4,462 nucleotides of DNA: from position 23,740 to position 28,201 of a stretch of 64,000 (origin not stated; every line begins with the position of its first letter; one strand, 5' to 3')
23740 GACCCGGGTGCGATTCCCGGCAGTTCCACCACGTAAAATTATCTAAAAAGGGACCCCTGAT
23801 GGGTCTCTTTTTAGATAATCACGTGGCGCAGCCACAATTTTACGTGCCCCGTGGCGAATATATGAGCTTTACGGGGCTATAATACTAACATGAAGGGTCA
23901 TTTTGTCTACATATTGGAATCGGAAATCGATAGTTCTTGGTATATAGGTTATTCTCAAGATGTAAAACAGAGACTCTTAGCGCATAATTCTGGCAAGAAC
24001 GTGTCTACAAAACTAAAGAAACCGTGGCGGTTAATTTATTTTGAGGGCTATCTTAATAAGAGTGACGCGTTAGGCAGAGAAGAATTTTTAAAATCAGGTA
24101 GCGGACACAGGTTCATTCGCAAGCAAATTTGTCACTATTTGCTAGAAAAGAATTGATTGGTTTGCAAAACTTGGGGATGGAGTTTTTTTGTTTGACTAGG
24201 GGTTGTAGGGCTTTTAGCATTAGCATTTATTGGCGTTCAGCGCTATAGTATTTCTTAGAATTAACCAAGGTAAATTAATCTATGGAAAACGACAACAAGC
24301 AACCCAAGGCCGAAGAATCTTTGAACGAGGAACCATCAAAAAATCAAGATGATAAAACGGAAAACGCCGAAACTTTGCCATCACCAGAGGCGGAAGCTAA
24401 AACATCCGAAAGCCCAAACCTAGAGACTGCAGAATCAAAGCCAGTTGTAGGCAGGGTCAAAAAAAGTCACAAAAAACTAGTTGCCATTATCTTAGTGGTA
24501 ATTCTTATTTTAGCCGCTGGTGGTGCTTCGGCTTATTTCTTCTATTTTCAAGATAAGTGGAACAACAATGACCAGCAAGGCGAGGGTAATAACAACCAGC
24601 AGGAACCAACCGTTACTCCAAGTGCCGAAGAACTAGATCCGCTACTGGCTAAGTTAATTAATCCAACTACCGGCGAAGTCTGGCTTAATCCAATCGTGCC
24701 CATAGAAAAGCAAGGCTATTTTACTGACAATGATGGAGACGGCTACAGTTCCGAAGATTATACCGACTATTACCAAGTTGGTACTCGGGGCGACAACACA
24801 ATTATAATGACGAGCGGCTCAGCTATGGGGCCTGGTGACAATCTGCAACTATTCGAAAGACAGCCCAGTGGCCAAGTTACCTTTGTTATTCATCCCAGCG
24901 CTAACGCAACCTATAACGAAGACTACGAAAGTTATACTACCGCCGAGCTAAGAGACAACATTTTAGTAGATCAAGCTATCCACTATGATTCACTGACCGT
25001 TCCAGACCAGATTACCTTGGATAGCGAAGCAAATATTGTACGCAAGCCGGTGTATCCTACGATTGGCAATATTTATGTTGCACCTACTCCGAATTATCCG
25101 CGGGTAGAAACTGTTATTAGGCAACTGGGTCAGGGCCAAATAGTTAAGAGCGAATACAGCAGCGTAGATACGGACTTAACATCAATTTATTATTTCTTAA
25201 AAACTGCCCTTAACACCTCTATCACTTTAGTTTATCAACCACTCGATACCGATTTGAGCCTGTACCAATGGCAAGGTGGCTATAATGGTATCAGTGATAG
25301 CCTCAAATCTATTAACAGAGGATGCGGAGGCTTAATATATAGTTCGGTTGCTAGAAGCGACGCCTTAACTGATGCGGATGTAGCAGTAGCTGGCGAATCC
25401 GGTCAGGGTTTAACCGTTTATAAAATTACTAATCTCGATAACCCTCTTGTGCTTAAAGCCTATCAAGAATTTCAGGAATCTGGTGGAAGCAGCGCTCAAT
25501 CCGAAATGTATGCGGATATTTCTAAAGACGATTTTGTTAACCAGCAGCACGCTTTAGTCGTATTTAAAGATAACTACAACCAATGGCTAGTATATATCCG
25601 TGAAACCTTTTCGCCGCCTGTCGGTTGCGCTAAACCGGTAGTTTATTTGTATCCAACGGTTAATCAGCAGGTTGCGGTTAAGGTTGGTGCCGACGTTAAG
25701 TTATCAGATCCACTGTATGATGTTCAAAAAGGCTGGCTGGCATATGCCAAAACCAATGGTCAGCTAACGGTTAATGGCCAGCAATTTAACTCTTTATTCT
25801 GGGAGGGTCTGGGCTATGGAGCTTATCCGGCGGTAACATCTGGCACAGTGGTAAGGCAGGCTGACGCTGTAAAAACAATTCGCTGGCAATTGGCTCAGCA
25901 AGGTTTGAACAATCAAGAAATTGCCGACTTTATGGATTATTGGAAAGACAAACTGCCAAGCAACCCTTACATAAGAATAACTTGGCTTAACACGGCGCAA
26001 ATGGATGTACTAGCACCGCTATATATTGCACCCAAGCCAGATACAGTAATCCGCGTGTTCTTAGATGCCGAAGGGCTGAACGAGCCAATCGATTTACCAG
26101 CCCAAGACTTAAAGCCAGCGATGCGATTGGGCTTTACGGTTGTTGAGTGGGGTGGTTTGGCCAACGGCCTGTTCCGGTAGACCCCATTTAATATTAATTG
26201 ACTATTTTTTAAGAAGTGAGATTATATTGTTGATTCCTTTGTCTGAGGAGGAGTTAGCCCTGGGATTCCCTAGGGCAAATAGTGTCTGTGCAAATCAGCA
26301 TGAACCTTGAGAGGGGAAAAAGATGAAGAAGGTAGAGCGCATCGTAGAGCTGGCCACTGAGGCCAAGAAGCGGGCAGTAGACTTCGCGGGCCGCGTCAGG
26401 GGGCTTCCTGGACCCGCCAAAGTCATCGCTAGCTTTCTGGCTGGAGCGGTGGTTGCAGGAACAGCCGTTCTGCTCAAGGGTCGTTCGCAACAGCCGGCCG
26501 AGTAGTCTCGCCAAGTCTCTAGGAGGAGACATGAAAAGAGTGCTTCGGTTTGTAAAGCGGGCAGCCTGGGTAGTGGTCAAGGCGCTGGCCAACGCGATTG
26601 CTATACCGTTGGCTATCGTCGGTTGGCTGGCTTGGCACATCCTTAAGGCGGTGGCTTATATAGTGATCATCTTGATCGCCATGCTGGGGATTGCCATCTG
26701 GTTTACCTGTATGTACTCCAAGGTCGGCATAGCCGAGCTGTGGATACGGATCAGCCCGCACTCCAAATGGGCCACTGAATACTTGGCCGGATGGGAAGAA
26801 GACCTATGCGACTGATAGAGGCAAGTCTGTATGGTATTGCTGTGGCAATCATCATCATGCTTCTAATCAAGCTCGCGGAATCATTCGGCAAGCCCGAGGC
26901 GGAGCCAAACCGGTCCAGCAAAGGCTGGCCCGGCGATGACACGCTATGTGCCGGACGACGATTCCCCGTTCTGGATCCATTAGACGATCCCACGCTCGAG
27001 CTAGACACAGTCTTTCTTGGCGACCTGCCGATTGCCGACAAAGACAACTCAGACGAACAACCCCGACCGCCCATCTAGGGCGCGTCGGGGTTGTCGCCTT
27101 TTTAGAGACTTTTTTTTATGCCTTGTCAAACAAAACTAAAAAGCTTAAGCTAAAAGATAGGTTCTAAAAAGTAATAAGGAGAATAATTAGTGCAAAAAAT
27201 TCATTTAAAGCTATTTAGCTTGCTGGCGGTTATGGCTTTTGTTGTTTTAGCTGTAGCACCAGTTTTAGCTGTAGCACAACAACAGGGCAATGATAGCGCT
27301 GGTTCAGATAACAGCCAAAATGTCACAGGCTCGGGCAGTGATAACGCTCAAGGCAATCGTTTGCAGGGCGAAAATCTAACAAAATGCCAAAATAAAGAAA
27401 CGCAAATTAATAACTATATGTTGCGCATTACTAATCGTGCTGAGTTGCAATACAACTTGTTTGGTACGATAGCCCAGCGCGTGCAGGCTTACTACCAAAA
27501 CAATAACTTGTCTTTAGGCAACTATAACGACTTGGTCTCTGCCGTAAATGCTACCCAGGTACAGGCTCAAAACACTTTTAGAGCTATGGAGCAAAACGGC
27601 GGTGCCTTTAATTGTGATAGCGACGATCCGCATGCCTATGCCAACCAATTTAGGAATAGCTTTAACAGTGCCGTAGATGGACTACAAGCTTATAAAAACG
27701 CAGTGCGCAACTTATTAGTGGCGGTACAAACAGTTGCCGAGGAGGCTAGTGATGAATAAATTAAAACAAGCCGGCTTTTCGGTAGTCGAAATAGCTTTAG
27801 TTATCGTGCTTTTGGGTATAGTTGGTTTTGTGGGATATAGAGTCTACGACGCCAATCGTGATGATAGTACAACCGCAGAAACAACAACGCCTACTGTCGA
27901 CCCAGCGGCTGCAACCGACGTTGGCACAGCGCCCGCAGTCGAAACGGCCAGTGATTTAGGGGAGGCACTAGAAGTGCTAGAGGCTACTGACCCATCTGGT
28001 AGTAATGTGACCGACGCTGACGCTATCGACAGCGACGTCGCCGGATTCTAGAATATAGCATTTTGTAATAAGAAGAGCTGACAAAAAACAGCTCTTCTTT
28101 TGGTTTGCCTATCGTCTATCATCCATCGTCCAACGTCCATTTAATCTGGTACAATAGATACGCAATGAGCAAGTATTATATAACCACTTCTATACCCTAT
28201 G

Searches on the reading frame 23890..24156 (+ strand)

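Call 51: search_protein_families(library=pfam, proteins=[window:23890-24156:+], max_evalue=0.01)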
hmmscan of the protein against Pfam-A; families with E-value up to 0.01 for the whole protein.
window:23890-24156:+ (88 aa): 1 family
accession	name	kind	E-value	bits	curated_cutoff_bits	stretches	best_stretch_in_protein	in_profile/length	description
PF01541.30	GIY-YIG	-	3.1e-15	56.7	22.6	1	4-69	2-70/78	GIY-YIG catalytic domain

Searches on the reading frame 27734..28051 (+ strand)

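Call 51: search_protein_families(library=pfam, proteins=[window:27734-28051:+], max_evalue=0.01)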
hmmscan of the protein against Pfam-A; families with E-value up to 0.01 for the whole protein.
window:27734-28051:+ (105 aa): 1 family
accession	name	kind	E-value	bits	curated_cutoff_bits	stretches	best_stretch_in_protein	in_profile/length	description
PF07963.17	N_methyl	-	0.0027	17.6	21.2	1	11-31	3-23/27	Prokaryotic N-terminal methylation motif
